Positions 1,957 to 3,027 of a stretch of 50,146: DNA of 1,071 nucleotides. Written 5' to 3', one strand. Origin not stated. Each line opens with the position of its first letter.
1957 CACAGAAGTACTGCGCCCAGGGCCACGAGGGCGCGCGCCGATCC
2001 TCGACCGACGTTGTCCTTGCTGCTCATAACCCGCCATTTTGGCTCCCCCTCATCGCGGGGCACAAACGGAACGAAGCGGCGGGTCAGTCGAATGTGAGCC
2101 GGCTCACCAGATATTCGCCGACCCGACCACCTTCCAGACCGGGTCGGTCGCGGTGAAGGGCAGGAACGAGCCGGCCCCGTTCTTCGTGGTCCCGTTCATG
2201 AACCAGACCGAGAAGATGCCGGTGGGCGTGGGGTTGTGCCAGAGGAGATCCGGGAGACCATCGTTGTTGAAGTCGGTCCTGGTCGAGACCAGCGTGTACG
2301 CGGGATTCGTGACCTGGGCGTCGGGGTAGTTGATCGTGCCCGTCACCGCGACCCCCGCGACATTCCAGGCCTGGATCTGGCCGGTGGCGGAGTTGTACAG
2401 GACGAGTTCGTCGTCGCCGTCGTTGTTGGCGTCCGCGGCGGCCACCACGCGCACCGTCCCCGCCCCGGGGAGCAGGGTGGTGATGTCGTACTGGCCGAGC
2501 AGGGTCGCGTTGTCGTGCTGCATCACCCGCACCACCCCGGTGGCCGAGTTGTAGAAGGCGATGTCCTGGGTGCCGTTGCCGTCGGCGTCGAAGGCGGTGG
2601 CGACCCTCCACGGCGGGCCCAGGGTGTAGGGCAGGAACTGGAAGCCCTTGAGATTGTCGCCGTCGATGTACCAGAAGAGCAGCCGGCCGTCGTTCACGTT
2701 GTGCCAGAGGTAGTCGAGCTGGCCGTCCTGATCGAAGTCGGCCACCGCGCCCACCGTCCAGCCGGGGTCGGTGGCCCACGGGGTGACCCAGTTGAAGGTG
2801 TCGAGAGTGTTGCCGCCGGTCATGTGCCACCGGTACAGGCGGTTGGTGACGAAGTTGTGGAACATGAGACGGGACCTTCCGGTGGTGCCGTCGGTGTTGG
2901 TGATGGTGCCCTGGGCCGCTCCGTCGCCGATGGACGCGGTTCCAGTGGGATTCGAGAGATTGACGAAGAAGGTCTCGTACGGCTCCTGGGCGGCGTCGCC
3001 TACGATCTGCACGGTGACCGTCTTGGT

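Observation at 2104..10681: Two adjacent giant secreted proteins carry unrelated heads on one shared Calx-beta/FG-GAP tail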

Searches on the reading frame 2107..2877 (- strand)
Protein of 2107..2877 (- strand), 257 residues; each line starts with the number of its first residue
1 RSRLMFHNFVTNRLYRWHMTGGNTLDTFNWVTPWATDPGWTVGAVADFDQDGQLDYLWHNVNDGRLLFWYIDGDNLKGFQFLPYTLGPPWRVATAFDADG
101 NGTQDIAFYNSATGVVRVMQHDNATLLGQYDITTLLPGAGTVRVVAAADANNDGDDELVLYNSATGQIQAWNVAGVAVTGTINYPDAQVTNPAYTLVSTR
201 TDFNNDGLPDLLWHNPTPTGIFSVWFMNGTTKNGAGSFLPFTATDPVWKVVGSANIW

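Call 13: find_homologous_proteins(query=window:2107-2877:-, max_evalue=0.001)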
Query seq(257 aa) (257 aa): 19 proteins with E <= 0.001 among 1646 candidates.
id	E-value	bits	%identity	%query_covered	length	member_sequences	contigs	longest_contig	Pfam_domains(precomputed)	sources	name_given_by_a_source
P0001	1.2e-145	502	83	98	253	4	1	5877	PF01839.30,PF13517.13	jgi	-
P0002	3.7e-142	491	80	100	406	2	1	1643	PF01839.30,PF03160.21,PF13517.13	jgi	jgi:Calx-beta domain/FG-GAP-like repeat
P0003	1.1e-136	473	86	93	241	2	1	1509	PF01839.30,PF13517.13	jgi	jgi:hypothetical protein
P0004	1.3e-129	449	75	100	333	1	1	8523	PF01839.30,PF03160.21,PF13517.13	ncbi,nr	ncbi:MAG TPA: Calx-beta domain-containing protein, partial [Vicinamibacteria bacterium]|nr:Calx-beta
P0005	1.0e-128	447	99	77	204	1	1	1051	PF01839.30,PF13517.13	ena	-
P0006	4.9e-122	425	86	83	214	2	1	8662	PF01839.30,PF13517.13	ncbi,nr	ncbi:MAG TPA: VCBS repeat-containing protein, partial [Vicinamibacteria bacterium]|nr:VCBS repeat-co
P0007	3.6e-119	415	70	98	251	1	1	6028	PF01839.30,PF13517.13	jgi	jgi:hypothetical protein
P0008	1.2e-109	384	77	84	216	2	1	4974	PF01839.30,PF13517.13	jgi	jgi:hypothetical protein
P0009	4.7e-105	369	71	88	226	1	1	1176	PF01839.30,PF13517.13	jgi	jgi:hypothetical protein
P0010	3.4e-94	333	76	75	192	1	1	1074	PF01839.30,PF13517.13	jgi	jgi:hypothetical protein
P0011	1.3e-92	328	67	84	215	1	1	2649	PF13517.13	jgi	jgi:hypothetical protein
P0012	8.8e-85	302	58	93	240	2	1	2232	PF01839.30,PF13517.13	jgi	jgi:hypothetical protein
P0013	8.5e-82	293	70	77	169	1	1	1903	-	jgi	jgi:hypothetical protein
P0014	7.1e-77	276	70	67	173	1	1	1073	PF01839.30,PF13517.13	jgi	jgi:hypothetical protein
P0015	6.5e-72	260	69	65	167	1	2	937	PF01839.30,PF13517.13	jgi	jgi:hypothetical protein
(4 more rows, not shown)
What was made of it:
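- Tried and rejected: Word-indexed protein search with the tail (call 13).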

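Call 18: find_related_loci(query=A1, collection=genome_contigs, flank=10000)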
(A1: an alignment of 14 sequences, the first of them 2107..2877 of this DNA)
Query A1 (257 aa) in genome_contigs; peptide patterns used: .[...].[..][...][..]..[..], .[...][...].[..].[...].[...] (x = any residue, [..] = any of these).
106 stretches matched a pattern; 13 encode a relative of the query (tblastn E <= 1e-3); 9 distinct loci.
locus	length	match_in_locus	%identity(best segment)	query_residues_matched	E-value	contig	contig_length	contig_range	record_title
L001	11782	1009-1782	90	1-257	8e-160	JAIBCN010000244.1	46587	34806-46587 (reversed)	MAG: Vicinamibacteria bacterium isolate SSF20 NODE_13995_length_46587_cov_20.150818, whole genome shotgun sequence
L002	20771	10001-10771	85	1-257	2e-151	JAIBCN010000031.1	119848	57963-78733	MAG: Vicinamibacteria bacterium isolate SSF20 NODE_2260_length_119848_cov_19.860325, whole genome shotgun sequence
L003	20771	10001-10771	82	1-257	1e-147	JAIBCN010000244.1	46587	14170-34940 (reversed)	MAG: Vicinamibacteria bacterium isolate SSF20 NODE_13995_length_46587_cov_20.150818, whole genome shotgun sequence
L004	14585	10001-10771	83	1-257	8e-147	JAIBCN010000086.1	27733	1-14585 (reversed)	MAG: Vicinamibacteria bacterium isolate SSF20 NODE_32394_length_27733_cov_18.912084, whole genome shotgun sequence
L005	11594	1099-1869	78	1-257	6e-142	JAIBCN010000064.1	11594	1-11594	MAG: Vicinamibacteria bacterium isolate SSF20 NODE_116629_length_11594_cov_16.780675, whole genome shotgun sequence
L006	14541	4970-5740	74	1-257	5e-131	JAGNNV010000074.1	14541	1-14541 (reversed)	MAG: Vicinamibacteria bacterium isolate Go_SlAct_bin_43 Go_SlAct_17668_length_14541_cov_14.835507, whole genome shotgun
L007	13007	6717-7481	69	1-257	1e-125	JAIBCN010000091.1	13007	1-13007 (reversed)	MAG: Vicinamibacteria bacterium isolate SSF20 NODE_98909_length_13007_cov_17.266537, whole genome shotgun sequence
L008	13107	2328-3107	55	1-257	2e-91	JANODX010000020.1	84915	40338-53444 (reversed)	MAG: Vicinamibacteria bacterium isolate SOY_65_metabat_89 SOY_65_k141_154114, whole genome shotgun sequence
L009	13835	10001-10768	30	4-256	5e-16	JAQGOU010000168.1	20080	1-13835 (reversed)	MAG: Verrucomicrobiales bacterium isolate RYN_621 scaffold_3370140, whole genome shotgun sequence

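Call 20: search_protein_families(library=pfam, proteins=[L002:1418-10771:+, L003:4445-10771:+, L004:5414-10771:+, L007:1857-7481:+], max_evalue=0.001)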
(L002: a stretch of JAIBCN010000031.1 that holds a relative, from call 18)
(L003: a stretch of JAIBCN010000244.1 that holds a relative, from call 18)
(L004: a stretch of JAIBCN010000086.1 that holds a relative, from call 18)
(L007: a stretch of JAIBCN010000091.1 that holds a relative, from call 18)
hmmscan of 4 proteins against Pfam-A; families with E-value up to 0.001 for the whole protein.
L002:1418-10771:+ (3118 aa): 15 families
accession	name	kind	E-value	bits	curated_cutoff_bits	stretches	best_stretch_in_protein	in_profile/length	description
PF17164.10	DUF5122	-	3.1e-212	686.9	27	17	1390-1425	1-36/36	Domain of unknown function (DUF5122) beta-propeller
PF03160.20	Calx-beta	-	4.5e-52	175.5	27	3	2767-2842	24-100/119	Calx-beta domain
PF12733.13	Cadherin-like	-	2.2e-42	143.9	24.2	3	1091-1182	1-88/89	Cadherin-like beta sandwich domain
PF12768.13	Rax2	-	1.7e-27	96.9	28.8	0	775-854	15-94/254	Rax2 C-terminal beta propeller domain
PF22544.2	HYDIN_VesB_CFA65-like_Ig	-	9.2e-17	61.6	25.5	2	2320-2412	8-96/100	HYDIN/CFA65/VesB-like, Ig-like domain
PF07610.17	DUF1573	-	2.1e-12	47.3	26.1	1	2321-2415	7-96/98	Protein of unknown function (DUF1573)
PF00400.38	WD40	-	2.3e-08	34.7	27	0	1327-1351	7-30/39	WD domain, G-beta repeat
PF22073.2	Cep192_D4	-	4e-08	33.9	35.5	0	1045-1083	72-111/112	Cep192 domain 4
PF01839.29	FG-GAP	-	2.6e-07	30.8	22.1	0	3062-3085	8-34/37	FG-GAP repeat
PF16656.11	Pur_ac_phosph_N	-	1.8e-06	28.9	30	0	389-420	65-93/93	Purple acid Phosphatase, N-terminal domain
PF13517.12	FG-GAP_3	-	1.1e-05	26.4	26.9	0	2958-3020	1-60/61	FG-GAP-like repeat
PF00630.25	Filamin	-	5.8e-05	24.3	26.9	0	1044-1076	61-93/93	Filamin/ABP280 repeat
PF17964.7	Big_10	-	0.00021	22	22.9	0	2493-2551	49-107/164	Bacterial Ig domain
PF25059.1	FN3_DSCAM-DSCAML_C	-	0.00075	20.2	39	0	2488-2522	47-80/89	DSCAM/DSCAML C-terminal Fn3-like domain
PF15780.11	ASH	-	0.00096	19.7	27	0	1635-1715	13-92/98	Abnormal spindle-like microcephaly-assoc'd, ASPM-SPD-2-Hydin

L003:4445-10771:+ (2109 aa): 5 families
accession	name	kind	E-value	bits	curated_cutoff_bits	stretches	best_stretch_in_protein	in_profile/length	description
PF03160.20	Calx-beta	-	2.2e-104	344.3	27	7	1509-1609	1-100/119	Calx-beta domain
PF15902.12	Sortilin-Vps10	-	2e-17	63.5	33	1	105-206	24-123/446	Sortilin, neurotensin receptor 3,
PF01839.29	FG-GAP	-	7.1e-08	32.6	22.1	0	1997-2019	5-33/37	FG-GAP repeat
PF13517.12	FG-GAP_3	-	2.2e-07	31.8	26.9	1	1899-1959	1-60/61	FG-GAP-like repeat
PF01483.27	P_proprotein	-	7.3e-07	29.6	21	1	985-1109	4-86/86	Proprotein convertase P-domain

L004:5414-10771:+ (1786 aa): 7 families
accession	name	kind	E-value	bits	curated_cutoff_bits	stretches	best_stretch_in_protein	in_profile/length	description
PF25390.1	WD40_RLD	-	8.5e-212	703.5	150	4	691-993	32-347/363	RCC1-like domain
PF13540.12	RCC1_2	-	3e-100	326.3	22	14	743-772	1-30/30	Regulator of chromosome condensation (RCC1) repeat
PF00415.24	RCC1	-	4e-88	290.3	21.7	9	403-450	2-50/50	Regulator of chromosome condensation (RCC1) repeat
PF03160.20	Calx-beta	-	2.5e-66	221.5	27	4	1423-1511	13-102/119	Calx-beta domain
PF25384.1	Alsin_RLD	-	1e-14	55.1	100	1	816-882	247-314/405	Alsin RCC1-like domain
PF01839.29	FG-GAP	-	1.2e-07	31.9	22.1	0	1730-1753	8-34/37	FG-GAP repeat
PF13517.12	FG-GAP_3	-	8.9e-07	29.9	26.9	2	1576-1636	1-60/61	FG-GAP-like repeat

L007:1857-7481:+ (1875 aa): 6 families
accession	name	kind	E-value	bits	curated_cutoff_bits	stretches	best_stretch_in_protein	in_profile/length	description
PF03160.20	Calx-beta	-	5.2e-48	162.4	27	3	1415-1488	24-98/119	Calx-beta domain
PF15902.12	Sortilin-Vps10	-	8e-15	55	33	1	508-595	5-94/446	Sortilin, neurotensin receptor 3,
PF01483.27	P_proprotein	-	8.1e-12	45.5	21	1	1071-1174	6-85/86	Proprotein convertase P-domain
PF13517.12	FG-GAP_3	-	7e-10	39.8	26.9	1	1717-1777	1-60/61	FG-GAP-like repeat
PF01839.29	FG-GAP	-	1.4e-09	38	22.1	0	1819-1843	8-35/37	FG-GAP repeat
PF02012.26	BNR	-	4.4e-06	26.3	27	0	447-456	2-11/12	BNR/Asp-box repeat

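Call 21: search_protein_families(library=pfam, proteins=[L006:2549-5743:+, L008:3-3110:+, L001:1-1782:+, L005:1-1869:+, L009:4655-10768:+], max_evalue=0.001)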
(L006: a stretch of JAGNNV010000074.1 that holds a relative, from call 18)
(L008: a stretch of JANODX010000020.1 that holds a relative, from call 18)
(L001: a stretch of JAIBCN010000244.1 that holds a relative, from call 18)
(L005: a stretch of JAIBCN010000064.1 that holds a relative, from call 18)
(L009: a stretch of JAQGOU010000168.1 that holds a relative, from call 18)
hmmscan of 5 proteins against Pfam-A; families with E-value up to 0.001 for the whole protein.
L006:2549-5743:+ (1065 aa): 3 families
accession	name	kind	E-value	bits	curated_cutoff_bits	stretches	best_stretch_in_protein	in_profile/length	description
PF03160.20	Calx-beta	-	5.5e-30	104.3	27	2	714-803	26-119/119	Calx-beta domain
PF01839.29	FG-GAP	-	6.4e-06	26.4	22.1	0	1008-1025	8-25/37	FG-GAP repeat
PF13517.12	FG-GAP_3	-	3.1e-05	24.9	26.9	1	854-914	1-60/61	FG-GAP-like repeat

L008:3-3110:+ (1036 aa): 3 families
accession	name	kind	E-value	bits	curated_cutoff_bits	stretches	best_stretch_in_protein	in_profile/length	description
PF03160.20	Calx-beta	-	2.7e-56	189.1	27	4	443-535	22-119/119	Calx-beta domain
PF13517.12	FG-GAP_3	-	2.3e-09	38.1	26.9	2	826-886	1-60/61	FG-GAP-like repeat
PF01839.29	FG-GAP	-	1.6e-08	34.7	22.1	0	921-940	4-22/37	FG-GAP repeat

L001:1-1782:+ (594 aa): 3 families
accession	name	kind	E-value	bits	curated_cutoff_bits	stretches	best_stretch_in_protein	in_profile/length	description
PF03160.20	Calx-beta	-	2.3e-50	170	27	3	224-319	7-102/119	Calx-beta domain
PF13517.12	FG-GAP_3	-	4.7e-09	37.1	26.9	1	434-496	1-60/61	FG-GAP-like repeat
PF01839.29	FG-GAP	-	1.9e-08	34.4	22.1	0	538-555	8-25/37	FG-GAP repeat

L005:1-1869:+ (623 aa): 3 families
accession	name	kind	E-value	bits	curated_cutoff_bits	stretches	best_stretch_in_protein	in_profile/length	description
PF03160.20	Calx-beta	-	3.2e-45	153.4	27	3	159-233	23-98/119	Calx-beta domain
PF13517.12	FG-GAP_3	-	2.1e-10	41.5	26.9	2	413-473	1-60/61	FG-GAP-like repeat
PF01839.29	FG-GAP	-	1e-07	32.1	22.1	0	510-536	4-27/37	FG-GAP repeat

L009:4655-10768:+ (2038 aa): 10 families
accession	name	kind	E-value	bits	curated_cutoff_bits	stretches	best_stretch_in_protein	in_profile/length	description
PF13927.12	Ig_3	-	1e-38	132.1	30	4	220-289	1-78/78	Immunoglobulin domain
PF07679.22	I-set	-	3e-26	91.8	23.7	3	1613-1694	1-90/90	Immunoglobulin I-set domain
PF23759.1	GBD_T9SS_assoc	-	3.2e-18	66.5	27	0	460-540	33-107/116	Galactose binding domain-like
PF13895.12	Ig_2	-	2e-16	60.4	27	1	226-303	6-79/79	Immunoglobulin domain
PF13517.12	FG-GAP_3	-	2.5e-15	57.3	26.9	3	1937-1998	1-60/61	FG-GAP-like repeat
PF01839.29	FG-GAP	-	7.8e-07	29.3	22.1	0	1981-1999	2-20/37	FG-GAP repeat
PF00047.31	ig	-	5.5e-06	27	21.8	0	1739-1772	47-80/81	Immunoglobulin domain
PF00801.26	PKD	-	0.0004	20.8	23.5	1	1706-1774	8-77/80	PKD domain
PF16681.11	Ig_5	-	0.00086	20.1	27.3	0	1728-1764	22-59/82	Ig-like domain on T-cell surface glycoprotein CD3 epsilon chain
PF21881.2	STIV_penton_2nd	-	0.00092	20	27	0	718-753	6-41/85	A223 penton protein second domain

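Call 22: predict_structure(alignment_id=A1)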
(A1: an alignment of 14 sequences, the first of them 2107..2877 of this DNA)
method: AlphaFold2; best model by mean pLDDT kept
length: 257 residues; sequences in the alignment: 14
mean_pLDDT: 81.2   pTM: 0.81
mean pLDDT of the five models: 81.2, 79.2, 78.9, 78.5, 77.9
residues with pLDDT >= 90: 80; 70-90: 122; 50-70: 53; < 50: 2
segments of 3 or more residues with pLDDT < 50: none
pLDDT, mean of each block of 10 residues (from residue 1): 68 66 54 65 87 87 91 83 93 91 92 93 92 83 86 91 86 95 77 77 81 79 86 83 57 61
secondary structure, 60 per line:
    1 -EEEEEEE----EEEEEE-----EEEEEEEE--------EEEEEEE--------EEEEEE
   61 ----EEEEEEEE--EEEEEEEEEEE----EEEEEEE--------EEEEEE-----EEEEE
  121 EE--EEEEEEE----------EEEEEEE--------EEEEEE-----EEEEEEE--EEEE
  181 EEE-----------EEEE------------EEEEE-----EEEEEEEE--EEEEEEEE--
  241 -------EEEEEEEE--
elements in order: E2-8 E13-18 E24-31 E40-46 E55-60 E65-72 E75-85 E90-96 E105-110 E116-122 E125-131 E142-148 E157-162 E168-174 E177-183 E195-198 E211-215 E221-228 E231-238 E248-255
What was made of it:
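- The AlphaFold2 model has pLDDT 81 and pTM 0.81, with 20 strands, i.e. 5 x 4 (call 22). The first and last ~40 and ~20 residues have pLDDT of only 54-68 (call 22).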

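Call 25: search_solved_structures(query=A1, max_evalue=1)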
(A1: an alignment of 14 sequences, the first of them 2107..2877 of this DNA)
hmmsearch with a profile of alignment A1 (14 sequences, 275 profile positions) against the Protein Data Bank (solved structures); distinct sequences matched with E-value up to 1: 6.
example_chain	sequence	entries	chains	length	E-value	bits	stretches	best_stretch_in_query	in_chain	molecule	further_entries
9etn_A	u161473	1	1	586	0.0024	20.3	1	60-179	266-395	Cartilage acidic protein 1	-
8glv_LY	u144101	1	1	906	0.43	13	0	92-167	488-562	FAP251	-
9iuj_A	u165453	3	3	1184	0.8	12.1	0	162-228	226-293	Integrin alpha-V,Integrin alpha-V,Uncharacterized protein DKFZp686C11235 | Integrin alpha-V,Integrin alpha-v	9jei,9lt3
8i9x_CD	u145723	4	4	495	0.94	11.8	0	132-193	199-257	Ribosome biogenesis protein YTM1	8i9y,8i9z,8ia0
5cyk_A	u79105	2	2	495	0.95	11.8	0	132-193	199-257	Ribosome biogenesis protein YTM1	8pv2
5em2_B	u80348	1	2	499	0.97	11.8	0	132-193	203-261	Ribosome biogenesis protein YTM1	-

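Call 29: search_protein_families(library=pfam, proteins=[L001:1861-8241:+, L001:8366-11779:+, L005:1960-5145:+, L005:5250-10295:+, L008:3344-11857:+], max_evalue=0.001)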
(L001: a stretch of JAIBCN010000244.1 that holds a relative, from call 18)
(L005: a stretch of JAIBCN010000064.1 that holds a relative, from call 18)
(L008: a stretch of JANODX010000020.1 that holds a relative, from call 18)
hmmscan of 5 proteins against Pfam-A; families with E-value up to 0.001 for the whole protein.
L001:1861-8241:+ (2127 aa): 14 families
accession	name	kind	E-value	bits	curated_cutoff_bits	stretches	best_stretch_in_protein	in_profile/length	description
PF03160.20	Calx-beta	-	3.4e-106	350.2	27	6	861-969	4-119/119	Calx-beta domain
PF24681.1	Kelch_KLHDC2_KLHL20_DRC7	-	7.4e-53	179.5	50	2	992-1181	3-198/221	KLHDC2/KLHL20/DRC7 Kelch-repeats domain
PF24981.1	Beta-prop_ATRN-LZTR1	-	6.8e-48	163.8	50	2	1067-1307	19-283/289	Attractin/LZTR1 beta-propeller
PF02868.21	Peptidase_M4_C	-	2.2e-36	125.6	24.4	1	359-527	1-163/165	Thermolysin metallopeptidase, alpha-helical domain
PF01447.24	Peptidase_M4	-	3.6e-22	79.8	22.4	1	244-356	24-145/145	Thermolysin metallopeptidase, catalytic domain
PF07646.21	Kelch_2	-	1.3e-12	47.5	21.3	0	1087-1128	2-45/48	Kelch motif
PF01344.31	Kelch_1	-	1.4e-12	47.3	20.1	1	1086-1129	1-44/46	Kelch motif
PF01839.29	FG-GAP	-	1.9e-10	40.8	22.1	0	2015-2034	5-24/37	FG-GAP repeat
PF13415.12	Kelch_3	-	6.1e-10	39.4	22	0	1098-1142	3-46/48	Galactose oxidase, central domain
PF07504.19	FTP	-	1.2e-09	38.3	21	1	109-154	4-50/51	Fungalysin/Thermolysin Propeptide Motif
PF25210.1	Kelch_FKB95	-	2.4e-08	34.4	70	0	1084-1174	77-162/268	FKB95, Kelch-repeats domain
PF13517.12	FG-GAP_3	-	4.9e-05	24.3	26.9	1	1967-2029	1-60/61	FG-GAP-like repeat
PF13854.13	Kelch_HCF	-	5.4e-05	23.1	113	0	993-1154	72-258/345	Host cell factor, Kelch-repeats domain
PF21471.3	Reelin_subrepeat-B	-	0.00091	19.4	27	0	629-743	35-124/127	Reelin subrepeat B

L001:8366-11779:+ (1138 aa): 3 families
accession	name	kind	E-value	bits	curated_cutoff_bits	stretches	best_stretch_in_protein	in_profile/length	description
PF03160.20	Calx-beta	-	1.8e-55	186.5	27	5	952-1050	3-100/119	Calx-beta domain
PF00413.30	Peptidase_M10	-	3.1e-08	34.1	24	1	152-285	25-147/159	Matrixin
PF01483.27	P_proprotein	-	2.2e-06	28.1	21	0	530-568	5-43/86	Proprotein convertase P-domain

L005:1960-5145:+ (1062 aa): 3 families
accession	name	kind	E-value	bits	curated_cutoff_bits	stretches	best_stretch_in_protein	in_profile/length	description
PF03160.20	Calx-beta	-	9.5e-65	216.4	27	4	710-785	26-102/119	Calx-beta domain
PF01839.29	FG-GAP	-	5e-09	36.3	22.1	0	949-969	4-24/37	FG-GAP repeat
PF13517.12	FG-GAP_3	-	6.4e-09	36.7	26.9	0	902-964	1-60/61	FG-GAP-like repeat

L005:5250-10295:+ (1682 aa): 3 families
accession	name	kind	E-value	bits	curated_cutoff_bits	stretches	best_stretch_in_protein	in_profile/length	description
PF03160.20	Calx-beta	-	2.9e-44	150.4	27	4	1311-1405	8-102/119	Calx-beta domain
PF01839.29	FG-GAP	-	2.1e-07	31.1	22.1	0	1569-1589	4-24/37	FG-GAP repeat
PF13517.12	FG-GAP_3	-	0.00015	22.7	26.9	0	1522-1584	1-60/61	FG-GAP-like repeat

L008:3344-11857:+ (2838 aa): 10 families
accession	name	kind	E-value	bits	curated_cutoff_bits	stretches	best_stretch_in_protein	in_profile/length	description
PF03160.20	Calx-beta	-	5.9e-42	142.9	27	3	2248-2339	22-118/119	Calx-beta domain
PF00041.27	fn3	-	7.2e-38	129.1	25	0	1504-1526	53-75/84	Fibronectin type III domain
PF25059.1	FN3_DSCAM-DSCAML_C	-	2.8e-29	101.7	39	0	1898-1932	48-82/89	DSCAM/DSCAML C-terminal Fn3-like domain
PF16656.11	Pur_ac_phosph_N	-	4.7e-24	85.2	30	0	1763-1818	24-83/93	Purple acid Phosphatase, N-terminal domain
PF23376.1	Fn3_VIN3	-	3.1e-09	37.8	33.9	0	907-941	61-95/99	VIN3-like, fibronectin type-III domain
PF13517.12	FG-GAP_3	-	4.2e-09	37.3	26.9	3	2729-2793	1-61/61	FG-GAP-like repeat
PF01839.29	FG-GAP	-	4.2e-08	33.3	22.1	0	2722-2744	3-24/37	FG-GAP repeat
PF17964.7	Big_10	-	9.5e-07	29.6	22.9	0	1901-1941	48-88/164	Bacterial Ig domain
PF21471.3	Reelin_subrepeat-B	-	1.3e-05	25.4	27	0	498-563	62-127/127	Reelin subrepeat B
PF20773.4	InhA-like_MAM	-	0.00019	21.4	26.9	0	167-228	125-182/191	Immune inhibitor A-like, MAM domain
